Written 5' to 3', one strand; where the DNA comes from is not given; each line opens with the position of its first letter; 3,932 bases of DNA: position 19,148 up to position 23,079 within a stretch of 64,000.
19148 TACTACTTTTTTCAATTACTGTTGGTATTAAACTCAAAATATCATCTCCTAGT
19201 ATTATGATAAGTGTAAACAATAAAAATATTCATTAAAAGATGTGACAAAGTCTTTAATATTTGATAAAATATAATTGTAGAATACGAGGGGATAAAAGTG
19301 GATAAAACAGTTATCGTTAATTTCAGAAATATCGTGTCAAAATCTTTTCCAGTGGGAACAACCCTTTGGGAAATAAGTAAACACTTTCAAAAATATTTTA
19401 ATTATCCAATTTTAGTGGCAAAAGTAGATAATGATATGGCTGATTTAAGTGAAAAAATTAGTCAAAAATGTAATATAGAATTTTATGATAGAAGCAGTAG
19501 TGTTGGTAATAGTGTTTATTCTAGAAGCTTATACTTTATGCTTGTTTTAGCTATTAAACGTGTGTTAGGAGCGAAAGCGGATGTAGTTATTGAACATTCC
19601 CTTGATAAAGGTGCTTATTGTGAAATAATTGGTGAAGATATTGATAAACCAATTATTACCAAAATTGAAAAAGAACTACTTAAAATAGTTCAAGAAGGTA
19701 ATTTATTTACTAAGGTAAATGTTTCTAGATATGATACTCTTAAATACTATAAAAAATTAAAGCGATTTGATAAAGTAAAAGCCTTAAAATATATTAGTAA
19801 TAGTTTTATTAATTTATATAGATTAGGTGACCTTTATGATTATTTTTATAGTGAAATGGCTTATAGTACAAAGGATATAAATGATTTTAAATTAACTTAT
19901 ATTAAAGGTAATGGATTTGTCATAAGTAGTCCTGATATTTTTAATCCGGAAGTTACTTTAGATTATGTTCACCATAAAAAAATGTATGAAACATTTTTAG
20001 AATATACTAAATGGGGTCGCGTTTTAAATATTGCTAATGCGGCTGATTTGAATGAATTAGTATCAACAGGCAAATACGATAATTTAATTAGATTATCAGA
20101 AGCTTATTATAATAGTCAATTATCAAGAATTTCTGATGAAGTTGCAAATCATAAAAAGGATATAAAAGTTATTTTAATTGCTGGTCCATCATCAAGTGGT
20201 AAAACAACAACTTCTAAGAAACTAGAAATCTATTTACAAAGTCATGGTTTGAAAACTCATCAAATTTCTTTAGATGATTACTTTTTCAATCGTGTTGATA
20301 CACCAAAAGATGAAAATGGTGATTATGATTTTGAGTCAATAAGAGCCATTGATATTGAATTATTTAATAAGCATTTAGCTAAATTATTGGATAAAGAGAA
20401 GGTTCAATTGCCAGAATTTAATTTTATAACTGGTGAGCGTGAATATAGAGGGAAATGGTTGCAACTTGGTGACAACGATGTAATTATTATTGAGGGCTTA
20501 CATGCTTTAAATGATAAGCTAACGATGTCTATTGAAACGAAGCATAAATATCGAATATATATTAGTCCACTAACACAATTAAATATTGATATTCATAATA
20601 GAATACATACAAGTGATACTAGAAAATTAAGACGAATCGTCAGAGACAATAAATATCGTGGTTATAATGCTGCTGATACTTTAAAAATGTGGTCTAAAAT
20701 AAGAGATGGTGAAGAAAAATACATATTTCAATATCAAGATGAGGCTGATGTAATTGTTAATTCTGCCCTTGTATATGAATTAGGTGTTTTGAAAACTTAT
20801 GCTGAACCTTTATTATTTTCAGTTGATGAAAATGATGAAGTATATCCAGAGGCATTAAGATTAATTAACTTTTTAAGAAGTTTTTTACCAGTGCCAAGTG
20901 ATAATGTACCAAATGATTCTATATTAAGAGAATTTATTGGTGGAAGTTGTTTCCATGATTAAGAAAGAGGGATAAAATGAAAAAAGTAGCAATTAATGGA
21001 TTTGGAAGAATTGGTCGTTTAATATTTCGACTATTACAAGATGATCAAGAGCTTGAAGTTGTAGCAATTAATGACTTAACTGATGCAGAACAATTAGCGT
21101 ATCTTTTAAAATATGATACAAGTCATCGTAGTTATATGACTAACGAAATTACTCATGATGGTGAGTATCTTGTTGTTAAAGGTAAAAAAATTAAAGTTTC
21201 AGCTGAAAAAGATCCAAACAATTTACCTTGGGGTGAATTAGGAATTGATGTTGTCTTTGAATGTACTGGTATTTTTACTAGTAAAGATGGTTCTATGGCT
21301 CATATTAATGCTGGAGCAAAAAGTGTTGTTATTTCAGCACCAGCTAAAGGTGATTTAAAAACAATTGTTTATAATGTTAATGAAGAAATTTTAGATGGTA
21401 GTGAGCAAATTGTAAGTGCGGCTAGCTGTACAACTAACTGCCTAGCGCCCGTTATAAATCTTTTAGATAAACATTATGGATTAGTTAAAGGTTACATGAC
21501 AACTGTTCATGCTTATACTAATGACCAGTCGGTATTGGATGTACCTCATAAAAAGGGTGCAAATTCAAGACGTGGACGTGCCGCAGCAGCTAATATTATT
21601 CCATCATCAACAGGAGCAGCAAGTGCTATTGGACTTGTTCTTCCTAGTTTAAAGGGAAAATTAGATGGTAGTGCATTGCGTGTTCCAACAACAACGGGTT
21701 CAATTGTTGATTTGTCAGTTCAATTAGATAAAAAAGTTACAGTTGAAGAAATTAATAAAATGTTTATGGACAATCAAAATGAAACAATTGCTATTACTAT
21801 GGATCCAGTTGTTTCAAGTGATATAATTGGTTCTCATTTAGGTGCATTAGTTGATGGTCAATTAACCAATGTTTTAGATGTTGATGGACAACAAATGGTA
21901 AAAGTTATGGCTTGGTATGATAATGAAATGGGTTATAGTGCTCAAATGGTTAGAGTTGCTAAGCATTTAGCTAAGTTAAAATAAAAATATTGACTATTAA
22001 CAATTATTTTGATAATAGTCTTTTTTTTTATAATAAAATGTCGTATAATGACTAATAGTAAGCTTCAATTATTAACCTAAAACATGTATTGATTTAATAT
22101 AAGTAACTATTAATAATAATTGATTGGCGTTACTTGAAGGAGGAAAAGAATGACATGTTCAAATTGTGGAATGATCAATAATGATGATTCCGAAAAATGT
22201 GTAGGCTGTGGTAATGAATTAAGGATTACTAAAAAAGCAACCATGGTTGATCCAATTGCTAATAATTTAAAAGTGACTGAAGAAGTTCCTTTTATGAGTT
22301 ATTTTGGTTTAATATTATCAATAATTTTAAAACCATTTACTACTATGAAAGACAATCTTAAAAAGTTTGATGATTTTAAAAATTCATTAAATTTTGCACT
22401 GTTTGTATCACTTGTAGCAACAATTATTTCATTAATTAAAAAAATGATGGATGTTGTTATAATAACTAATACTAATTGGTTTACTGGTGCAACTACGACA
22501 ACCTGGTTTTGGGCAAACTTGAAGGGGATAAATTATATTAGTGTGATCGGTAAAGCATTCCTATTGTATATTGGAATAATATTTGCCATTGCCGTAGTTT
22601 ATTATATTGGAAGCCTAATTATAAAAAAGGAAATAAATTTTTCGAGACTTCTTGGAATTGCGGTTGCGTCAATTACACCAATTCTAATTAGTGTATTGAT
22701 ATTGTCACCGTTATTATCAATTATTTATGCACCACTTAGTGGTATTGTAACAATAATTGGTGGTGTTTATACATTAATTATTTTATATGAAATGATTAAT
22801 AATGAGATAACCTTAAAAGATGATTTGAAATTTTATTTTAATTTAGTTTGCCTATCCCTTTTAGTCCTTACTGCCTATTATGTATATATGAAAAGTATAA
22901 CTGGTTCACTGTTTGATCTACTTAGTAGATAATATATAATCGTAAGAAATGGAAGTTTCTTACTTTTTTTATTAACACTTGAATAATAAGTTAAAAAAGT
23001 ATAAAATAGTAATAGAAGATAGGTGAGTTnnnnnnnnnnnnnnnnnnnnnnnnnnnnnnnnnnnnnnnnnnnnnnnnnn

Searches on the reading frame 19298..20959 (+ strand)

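Call 51: search_protein_families(library=ncbifam, proteins=[window:19298-20959:+], max_evalue=0.001)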
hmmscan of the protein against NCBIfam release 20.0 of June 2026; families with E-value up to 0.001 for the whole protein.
window:19298-20959:+ (554 aa): 7 families
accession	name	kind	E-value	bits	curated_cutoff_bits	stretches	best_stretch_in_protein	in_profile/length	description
TIGR00235.1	udk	equivalog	2.2e-22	79.8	220.3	1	288-489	5-187/207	uridine kinase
NF004018.0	PRK05480.1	equivalog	2.6e-22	79.3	180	1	286-490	3-188/210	uridine kinase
NF005655.0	PRK07429.1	subfamily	1.7e-11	43.8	236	1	289-488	8-184/326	phosphoribulokinase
NF005807.0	PRK07667.1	equivalog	5.5e-09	35.8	221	1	277-402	5-129/193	kinase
NF005115.0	PRK06547.1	equivalog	3.2e-07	29.9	173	0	284-313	10-39/172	hypothetical protein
TIGR01425.1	SRP54_euk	equivalog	8e-05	21.7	576.25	1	245-328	64-139/428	signal recognition particle protein SRP54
NF006746.0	PRK09270.1-5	subfamily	0.00016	20.7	250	1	274-422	4-154/210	nucleoside/nucleotide kinase family protein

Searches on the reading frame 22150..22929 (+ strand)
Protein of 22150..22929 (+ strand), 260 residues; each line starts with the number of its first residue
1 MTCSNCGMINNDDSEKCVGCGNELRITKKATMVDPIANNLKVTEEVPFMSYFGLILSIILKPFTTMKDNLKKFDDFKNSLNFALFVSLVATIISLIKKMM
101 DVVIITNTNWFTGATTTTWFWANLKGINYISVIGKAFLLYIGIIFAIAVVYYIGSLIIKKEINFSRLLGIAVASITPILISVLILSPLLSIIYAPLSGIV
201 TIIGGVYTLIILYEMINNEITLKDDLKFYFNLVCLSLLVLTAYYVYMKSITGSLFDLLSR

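Call 3: search_protein_families(library=pfam, proteins=[window:22150-22929:+], max_evalue=1)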
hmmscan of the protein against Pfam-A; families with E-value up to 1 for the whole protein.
window:22150-22929:+ (260 aa): 5 families
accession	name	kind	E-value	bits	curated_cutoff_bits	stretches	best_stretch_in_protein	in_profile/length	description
PF04893.22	Yip1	-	7.9e-05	23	28.6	1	82-230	23-159/173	Yip1 domain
PF13240.11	Zn_Ribbon_1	-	0.0025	18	25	1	3-24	2-23/23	zinc-ribbon domain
PF12773.13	DZR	-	0.011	16.3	27.3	1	3-25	1-23/45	Double zinc ribbon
PF13248.11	Zn_ribbon_3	-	0.074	13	27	1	2-24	4-26/26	zinc-ribbon domain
PF00641.23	Zn_ribbon_RanBP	-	0.23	11.2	27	1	2-22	6-26/30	Zn-finger in Ran binding protein and others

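Call 4: search_protein_families(library=ncbifam, proteins=[window:22150-22929:+], max_evalue=1)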
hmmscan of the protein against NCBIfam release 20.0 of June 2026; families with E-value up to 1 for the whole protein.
window:22150-22929:+ (260 aa): 1 family
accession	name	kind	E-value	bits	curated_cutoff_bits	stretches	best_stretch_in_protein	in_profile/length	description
NF053815.1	teico_TcaA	equivalog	0.12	11.1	550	1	2-60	3-68/463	membrane-associated protein TcaA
